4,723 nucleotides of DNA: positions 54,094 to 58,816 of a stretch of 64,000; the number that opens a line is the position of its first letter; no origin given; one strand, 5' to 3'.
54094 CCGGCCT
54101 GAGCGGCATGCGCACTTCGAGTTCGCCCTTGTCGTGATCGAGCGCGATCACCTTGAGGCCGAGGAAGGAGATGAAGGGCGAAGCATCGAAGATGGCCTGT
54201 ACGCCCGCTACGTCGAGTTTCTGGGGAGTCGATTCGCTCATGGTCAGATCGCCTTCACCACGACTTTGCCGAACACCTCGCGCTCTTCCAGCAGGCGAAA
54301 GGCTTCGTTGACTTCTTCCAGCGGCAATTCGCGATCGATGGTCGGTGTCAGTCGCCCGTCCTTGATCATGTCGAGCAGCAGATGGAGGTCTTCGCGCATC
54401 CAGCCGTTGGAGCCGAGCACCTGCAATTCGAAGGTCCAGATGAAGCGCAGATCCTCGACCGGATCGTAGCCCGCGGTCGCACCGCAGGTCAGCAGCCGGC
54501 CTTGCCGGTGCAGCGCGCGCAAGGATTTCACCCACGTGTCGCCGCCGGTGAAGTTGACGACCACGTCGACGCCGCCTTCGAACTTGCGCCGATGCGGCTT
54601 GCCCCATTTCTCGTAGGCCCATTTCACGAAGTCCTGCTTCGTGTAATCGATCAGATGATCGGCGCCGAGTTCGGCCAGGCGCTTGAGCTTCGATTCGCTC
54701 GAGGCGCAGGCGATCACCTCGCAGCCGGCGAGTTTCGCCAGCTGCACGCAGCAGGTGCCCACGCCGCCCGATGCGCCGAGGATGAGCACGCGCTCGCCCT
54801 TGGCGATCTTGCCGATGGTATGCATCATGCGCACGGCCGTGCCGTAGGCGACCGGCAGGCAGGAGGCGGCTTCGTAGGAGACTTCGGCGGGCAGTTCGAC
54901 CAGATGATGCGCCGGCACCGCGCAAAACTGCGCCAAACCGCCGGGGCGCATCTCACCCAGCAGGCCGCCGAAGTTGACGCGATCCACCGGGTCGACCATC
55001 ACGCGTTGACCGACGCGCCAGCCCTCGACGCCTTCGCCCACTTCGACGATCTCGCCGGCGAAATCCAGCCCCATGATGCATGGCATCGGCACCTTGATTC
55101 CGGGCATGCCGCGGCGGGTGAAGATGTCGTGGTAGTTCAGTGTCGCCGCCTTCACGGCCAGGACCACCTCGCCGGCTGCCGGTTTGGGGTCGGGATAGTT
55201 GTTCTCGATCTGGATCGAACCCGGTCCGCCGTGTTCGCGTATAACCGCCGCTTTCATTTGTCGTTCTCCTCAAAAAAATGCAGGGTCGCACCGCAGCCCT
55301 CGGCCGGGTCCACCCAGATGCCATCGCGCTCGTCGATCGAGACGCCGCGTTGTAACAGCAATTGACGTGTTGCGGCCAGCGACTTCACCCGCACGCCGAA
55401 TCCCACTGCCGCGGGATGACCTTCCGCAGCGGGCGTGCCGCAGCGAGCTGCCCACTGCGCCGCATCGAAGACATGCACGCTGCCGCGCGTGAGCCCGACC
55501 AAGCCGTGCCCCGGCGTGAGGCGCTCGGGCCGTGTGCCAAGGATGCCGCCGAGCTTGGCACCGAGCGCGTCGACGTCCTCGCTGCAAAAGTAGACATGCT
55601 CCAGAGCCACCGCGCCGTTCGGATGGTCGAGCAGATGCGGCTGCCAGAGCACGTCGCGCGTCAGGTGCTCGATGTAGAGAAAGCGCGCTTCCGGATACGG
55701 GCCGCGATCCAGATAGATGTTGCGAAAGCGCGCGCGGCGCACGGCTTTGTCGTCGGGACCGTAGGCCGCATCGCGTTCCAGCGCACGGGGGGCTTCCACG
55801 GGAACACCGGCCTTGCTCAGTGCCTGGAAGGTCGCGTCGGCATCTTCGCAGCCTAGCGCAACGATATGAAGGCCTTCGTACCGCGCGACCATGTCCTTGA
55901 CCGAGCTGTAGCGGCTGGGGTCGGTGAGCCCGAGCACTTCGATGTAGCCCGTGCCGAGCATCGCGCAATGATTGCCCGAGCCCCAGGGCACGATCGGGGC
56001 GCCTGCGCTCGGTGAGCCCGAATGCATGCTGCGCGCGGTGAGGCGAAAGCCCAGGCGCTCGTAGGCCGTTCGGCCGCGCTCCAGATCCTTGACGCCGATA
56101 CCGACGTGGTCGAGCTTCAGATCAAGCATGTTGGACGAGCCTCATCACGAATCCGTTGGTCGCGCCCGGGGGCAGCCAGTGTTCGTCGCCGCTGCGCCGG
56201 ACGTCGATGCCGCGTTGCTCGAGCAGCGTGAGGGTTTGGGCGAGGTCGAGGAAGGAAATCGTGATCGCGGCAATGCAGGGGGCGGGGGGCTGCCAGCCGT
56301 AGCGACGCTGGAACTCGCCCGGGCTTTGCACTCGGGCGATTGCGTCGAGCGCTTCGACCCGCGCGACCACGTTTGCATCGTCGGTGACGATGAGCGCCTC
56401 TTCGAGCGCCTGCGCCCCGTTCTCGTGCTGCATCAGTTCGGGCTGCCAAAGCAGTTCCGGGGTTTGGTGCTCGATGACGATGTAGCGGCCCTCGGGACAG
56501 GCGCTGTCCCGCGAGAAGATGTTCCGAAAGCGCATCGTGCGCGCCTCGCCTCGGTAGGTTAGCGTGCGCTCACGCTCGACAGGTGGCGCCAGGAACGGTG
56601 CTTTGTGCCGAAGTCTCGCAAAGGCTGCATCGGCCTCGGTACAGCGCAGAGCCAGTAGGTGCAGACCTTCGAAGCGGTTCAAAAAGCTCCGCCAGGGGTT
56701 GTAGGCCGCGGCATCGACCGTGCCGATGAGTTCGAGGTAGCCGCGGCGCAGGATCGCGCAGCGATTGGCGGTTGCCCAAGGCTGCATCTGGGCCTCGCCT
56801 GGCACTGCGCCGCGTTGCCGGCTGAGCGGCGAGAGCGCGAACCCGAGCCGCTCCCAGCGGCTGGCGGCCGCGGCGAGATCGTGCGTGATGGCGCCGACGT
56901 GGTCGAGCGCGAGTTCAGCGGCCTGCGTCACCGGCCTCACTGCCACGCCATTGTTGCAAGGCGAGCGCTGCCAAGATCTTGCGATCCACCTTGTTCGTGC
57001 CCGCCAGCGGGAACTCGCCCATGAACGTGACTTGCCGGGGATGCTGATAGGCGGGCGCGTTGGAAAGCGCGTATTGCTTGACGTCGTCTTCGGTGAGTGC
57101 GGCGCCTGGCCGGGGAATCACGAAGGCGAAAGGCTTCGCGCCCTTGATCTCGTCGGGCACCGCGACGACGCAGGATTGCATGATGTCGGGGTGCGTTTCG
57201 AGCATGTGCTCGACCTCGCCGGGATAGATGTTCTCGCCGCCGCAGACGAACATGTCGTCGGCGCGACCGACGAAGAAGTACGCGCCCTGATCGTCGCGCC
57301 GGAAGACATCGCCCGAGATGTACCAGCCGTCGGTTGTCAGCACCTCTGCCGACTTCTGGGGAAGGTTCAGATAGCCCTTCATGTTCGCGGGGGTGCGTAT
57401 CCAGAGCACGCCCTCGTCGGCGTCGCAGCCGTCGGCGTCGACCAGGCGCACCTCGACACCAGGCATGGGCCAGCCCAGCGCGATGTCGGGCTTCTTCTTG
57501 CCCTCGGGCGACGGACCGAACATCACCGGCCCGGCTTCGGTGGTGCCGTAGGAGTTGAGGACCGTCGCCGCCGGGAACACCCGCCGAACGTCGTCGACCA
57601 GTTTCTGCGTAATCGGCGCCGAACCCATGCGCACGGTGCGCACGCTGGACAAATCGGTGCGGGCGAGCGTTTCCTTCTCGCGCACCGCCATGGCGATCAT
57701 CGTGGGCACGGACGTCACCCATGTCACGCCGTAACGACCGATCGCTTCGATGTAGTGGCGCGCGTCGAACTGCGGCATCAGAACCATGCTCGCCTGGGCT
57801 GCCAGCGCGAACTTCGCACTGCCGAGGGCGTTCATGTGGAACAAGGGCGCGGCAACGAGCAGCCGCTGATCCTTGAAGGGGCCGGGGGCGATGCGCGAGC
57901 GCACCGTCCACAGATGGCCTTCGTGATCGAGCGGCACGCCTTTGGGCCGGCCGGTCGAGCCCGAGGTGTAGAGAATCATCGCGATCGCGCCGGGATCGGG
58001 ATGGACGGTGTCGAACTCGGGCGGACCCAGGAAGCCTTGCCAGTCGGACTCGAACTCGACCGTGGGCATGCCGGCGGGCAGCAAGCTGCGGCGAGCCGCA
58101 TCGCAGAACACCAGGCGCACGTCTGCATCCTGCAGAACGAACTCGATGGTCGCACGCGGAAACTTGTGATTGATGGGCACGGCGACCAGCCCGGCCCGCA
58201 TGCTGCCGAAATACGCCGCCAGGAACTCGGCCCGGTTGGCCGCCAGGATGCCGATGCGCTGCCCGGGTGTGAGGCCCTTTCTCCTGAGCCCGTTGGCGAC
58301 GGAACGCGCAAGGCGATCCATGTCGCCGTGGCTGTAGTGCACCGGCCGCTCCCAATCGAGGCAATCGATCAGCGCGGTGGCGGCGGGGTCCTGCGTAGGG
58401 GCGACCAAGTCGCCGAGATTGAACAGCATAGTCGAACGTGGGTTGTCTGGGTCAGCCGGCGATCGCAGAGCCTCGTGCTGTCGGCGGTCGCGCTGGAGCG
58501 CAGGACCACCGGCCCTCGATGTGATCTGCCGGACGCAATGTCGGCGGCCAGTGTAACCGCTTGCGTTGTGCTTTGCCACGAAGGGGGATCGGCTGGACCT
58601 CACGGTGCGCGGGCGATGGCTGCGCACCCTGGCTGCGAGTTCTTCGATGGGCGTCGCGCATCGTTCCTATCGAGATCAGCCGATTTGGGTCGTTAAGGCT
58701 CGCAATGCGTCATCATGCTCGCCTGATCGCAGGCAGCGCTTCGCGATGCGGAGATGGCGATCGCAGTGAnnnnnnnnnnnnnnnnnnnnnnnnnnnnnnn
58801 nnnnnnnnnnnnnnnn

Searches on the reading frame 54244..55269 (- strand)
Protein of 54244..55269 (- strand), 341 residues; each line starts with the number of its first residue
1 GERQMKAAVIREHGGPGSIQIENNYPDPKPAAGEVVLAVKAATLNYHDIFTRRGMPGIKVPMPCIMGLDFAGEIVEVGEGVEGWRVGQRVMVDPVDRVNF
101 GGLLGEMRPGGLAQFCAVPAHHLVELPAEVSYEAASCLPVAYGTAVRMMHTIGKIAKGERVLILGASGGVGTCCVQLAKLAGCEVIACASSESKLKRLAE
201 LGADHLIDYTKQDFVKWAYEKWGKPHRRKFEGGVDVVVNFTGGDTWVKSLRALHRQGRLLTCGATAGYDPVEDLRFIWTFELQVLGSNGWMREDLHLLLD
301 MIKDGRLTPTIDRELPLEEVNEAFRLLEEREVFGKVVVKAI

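Call 26: search_protein_families(library=pfam, proteins=[window:54244-55269:-], max_evalue=0.00001)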
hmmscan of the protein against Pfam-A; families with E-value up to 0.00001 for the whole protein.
window:54244-55269:- (341 aa): 3 families
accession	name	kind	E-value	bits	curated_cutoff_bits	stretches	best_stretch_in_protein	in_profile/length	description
PF00107.32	ADH_zinc_N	-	3.9e-26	91.9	31.8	1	169-303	1-128/129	Zinc-binding dehydrogenase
PF13602.12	ADH_zinc_N_2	-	6.1e-25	89.1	27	1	201-338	1-134/134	Zinc-binding dehydrogenase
PF08240.17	ADH_N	-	8.8e-20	71.3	23.5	1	32-127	2-103/104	Alcohol dehydrogenase GroES-like domain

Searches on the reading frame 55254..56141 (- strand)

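Call 26: search_protein_families(library=pfam, proteins=[window:55254-56141:-], max_evalue=0.00001)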
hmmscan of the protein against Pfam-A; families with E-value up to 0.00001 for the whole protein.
window:55254-56141:- (295 aa): 3 families
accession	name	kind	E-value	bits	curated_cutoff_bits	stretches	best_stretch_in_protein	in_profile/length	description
PF13468.12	Glyoxalase_3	-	2.3e-28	99.8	25.1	1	10-196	1-171/176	Glyoxalase-like domain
PF13669.12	Glyoxalase_4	-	8.7e-13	49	27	1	11-120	1-100/109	Glyoxalase/Bleomycin resistance protein/Dioxygenase superfamily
PF00903.31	Glyoxalase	-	1.6e-07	32.2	20.6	1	9-118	1-98/121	Glyoxalase/Bleomycin resistance protein/Dioxygenase superfamily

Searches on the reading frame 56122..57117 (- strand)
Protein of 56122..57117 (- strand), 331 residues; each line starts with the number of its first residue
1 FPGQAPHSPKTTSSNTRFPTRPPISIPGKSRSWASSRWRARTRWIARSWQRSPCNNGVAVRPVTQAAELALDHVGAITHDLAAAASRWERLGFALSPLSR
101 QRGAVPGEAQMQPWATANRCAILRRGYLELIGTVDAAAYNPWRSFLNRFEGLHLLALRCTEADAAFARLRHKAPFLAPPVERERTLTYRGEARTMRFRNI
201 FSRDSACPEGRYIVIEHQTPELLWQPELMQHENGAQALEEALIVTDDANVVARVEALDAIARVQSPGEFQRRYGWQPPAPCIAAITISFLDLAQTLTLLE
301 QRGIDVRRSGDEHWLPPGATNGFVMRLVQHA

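Call 26: search_protein_families(library=pfam, proteins=[window:56122-57117:-], max_evalue=0.00001)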
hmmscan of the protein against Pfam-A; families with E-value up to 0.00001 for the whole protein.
window:56122-57117:- (331 aa): 2 families
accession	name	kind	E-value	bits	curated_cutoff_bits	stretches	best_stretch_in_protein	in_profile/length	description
PF13468.12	Glyoxalase_3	-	1.6e-22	80.9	25.1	1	71-252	1-169/176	Glyoxalase-like domain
PF13669.12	Glyoxalase_4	-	2.3e-07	31.5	27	1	72-172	1-89/109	Glyoxalase/Bleomycin resistance protein/Dioxygenase superfamily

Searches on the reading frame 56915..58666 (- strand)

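Call 26: search_protein_families(library=pfam, proteins=[window:56915-58666:-], max_evalue=0.00001)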
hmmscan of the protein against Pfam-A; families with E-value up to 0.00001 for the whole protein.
window:56915-58666:- (583 aa): 2 families
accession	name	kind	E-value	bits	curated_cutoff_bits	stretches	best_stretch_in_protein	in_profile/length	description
PF00501.34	AMP-binding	-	2e-78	264.3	29.9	1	91-433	6-384/384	AMP-binding enzyme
PF13193.12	AMP-binding_C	-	3.4e-15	57.2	24.5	1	484-559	1-76/76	AMP-binding enzyme C-terminal domain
